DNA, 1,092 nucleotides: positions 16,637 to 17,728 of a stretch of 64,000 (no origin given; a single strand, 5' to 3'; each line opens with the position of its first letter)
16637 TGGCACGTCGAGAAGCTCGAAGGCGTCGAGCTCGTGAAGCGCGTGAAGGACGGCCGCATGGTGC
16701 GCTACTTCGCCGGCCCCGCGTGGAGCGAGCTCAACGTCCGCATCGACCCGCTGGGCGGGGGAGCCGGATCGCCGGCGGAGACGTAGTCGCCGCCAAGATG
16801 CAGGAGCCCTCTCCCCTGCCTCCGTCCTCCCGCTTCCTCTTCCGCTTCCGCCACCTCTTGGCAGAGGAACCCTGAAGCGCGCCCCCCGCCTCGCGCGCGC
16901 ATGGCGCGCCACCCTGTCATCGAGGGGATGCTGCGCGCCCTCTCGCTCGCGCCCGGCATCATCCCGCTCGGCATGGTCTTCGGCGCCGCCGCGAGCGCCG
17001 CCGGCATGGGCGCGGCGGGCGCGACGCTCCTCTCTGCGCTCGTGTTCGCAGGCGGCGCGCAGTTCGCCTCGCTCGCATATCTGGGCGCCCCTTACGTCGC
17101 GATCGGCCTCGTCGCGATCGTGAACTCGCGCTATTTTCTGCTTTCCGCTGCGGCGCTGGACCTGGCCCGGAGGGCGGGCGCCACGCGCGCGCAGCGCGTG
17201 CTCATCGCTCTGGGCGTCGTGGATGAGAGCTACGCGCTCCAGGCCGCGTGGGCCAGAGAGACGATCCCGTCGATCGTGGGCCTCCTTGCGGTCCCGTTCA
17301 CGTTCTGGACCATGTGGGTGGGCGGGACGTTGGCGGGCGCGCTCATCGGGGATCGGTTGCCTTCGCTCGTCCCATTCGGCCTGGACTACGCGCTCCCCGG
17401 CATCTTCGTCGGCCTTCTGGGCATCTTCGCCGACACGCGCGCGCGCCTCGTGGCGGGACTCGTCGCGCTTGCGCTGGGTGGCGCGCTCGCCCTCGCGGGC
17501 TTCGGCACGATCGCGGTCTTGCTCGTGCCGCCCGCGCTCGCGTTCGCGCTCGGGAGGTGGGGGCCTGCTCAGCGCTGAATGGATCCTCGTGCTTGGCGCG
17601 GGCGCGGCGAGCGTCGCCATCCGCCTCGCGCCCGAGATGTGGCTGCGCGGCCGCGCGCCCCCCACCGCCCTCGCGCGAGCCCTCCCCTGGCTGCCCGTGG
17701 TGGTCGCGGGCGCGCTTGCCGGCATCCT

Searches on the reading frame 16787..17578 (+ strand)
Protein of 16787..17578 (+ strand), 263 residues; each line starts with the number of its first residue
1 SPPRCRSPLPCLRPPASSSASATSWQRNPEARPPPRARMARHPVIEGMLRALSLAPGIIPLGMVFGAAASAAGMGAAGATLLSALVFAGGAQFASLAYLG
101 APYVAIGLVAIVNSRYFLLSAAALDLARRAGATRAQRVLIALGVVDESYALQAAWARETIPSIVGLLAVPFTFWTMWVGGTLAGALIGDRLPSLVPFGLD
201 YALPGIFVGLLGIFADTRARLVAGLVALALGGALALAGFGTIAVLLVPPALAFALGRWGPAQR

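Call 95: search_protein_families(library=pfam, proteins=[window:16787-17578:+], max_evalue=0.0001)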
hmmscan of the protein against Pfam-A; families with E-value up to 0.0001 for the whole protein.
window:16787-17578:+ (263 aa): 1 family
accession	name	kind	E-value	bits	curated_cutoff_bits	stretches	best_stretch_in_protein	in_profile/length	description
PF03591.19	AzlC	-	7.2e-24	85.2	32.1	1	54-189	2-135/137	AzlC protein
